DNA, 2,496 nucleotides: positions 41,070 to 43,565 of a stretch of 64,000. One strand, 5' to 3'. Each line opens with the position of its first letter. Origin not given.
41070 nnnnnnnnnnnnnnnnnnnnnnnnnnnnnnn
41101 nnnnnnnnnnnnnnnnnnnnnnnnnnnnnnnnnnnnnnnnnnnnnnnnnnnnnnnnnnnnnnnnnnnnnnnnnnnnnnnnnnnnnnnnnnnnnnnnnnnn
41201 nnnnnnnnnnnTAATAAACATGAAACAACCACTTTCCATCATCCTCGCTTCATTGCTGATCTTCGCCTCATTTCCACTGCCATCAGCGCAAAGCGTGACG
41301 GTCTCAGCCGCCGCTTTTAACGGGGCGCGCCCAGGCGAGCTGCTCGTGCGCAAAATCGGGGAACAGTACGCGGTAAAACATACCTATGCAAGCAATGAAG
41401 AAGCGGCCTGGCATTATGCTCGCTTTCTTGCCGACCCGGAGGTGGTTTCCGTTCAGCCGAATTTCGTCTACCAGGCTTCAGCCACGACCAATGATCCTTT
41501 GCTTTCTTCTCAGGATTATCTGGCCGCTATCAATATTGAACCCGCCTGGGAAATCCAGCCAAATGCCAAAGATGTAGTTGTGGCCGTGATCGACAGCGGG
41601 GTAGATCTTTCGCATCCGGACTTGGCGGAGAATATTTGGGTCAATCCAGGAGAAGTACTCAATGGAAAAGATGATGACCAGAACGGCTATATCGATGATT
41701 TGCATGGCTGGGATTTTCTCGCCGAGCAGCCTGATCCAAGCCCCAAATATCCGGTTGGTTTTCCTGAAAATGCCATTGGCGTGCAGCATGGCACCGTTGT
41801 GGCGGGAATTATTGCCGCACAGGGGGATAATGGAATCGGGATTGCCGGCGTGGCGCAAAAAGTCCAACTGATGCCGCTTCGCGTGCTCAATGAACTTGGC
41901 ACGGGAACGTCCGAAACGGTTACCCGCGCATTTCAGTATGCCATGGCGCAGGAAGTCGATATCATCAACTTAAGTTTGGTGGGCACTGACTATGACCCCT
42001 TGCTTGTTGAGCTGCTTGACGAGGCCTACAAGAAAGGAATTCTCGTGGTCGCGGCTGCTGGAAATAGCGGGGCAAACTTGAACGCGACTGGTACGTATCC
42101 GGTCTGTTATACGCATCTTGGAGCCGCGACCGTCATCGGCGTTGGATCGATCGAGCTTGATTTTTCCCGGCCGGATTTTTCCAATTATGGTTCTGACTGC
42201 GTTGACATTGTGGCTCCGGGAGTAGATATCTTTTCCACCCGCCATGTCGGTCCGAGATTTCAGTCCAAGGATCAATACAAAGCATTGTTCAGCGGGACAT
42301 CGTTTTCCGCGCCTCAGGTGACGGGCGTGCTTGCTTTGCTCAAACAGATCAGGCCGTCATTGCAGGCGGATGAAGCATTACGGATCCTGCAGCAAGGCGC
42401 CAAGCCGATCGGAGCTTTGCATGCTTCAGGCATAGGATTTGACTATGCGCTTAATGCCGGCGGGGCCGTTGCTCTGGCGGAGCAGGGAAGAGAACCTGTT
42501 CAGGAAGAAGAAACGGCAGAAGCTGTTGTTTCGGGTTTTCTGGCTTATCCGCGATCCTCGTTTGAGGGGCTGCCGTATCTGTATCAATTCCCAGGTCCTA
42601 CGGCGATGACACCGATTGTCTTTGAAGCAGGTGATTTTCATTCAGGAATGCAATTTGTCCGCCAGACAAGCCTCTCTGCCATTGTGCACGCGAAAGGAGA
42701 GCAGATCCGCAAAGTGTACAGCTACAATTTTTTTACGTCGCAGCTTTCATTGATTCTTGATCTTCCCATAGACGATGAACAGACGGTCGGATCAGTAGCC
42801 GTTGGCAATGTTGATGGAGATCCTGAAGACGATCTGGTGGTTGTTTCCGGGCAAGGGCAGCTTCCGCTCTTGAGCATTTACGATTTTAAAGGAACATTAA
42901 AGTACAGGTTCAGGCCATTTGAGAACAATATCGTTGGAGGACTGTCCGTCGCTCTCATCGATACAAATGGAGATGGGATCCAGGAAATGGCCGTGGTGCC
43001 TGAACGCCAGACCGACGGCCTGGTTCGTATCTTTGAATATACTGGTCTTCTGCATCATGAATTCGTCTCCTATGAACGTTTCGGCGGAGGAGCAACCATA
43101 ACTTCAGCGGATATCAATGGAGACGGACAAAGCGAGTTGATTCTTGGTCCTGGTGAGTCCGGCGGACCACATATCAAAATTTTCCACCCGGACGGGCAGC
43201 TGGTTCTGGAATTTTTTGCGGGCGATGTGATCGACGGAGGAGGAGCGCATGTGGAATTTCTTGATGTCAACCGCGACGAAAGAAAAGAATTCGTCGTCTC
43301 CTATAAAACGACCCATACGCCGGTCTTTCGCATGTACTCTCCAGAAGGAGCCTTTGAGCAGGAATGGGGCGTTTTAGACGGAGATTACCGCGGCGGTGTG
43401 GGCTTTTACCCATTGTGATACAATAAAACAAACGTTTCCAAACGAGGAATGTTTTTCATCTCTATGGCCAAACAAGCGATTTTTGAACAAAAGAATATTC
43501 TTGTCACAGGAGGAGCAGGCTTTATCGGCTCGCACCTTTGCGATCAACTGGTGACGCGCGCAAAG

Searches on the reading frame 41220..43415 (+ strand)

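Call 71: search_protein_families(library=pfam, proteins=[window:41220-43415:+], max_evalue=0.00001)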
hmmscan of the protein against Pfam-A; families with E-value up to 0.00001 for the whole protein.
window:41220-43415:+ (732 aa): 3 families
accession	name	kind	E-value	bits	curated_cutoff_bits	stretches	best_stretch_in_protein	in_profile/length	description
PF00082.27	Peptidase_S8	-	2.3e-49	168.7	21.8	1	117-404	2-286/288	Subtilase family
PF13517.12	FG-GAP_3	-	9e-13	49.1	26.9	0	581-641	1-60/61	FG-GAP-like repeat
PF01839.29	FG-GAP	-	1.8e-08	34.5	22.1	0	624-643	2-21/37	FG-GAP repeat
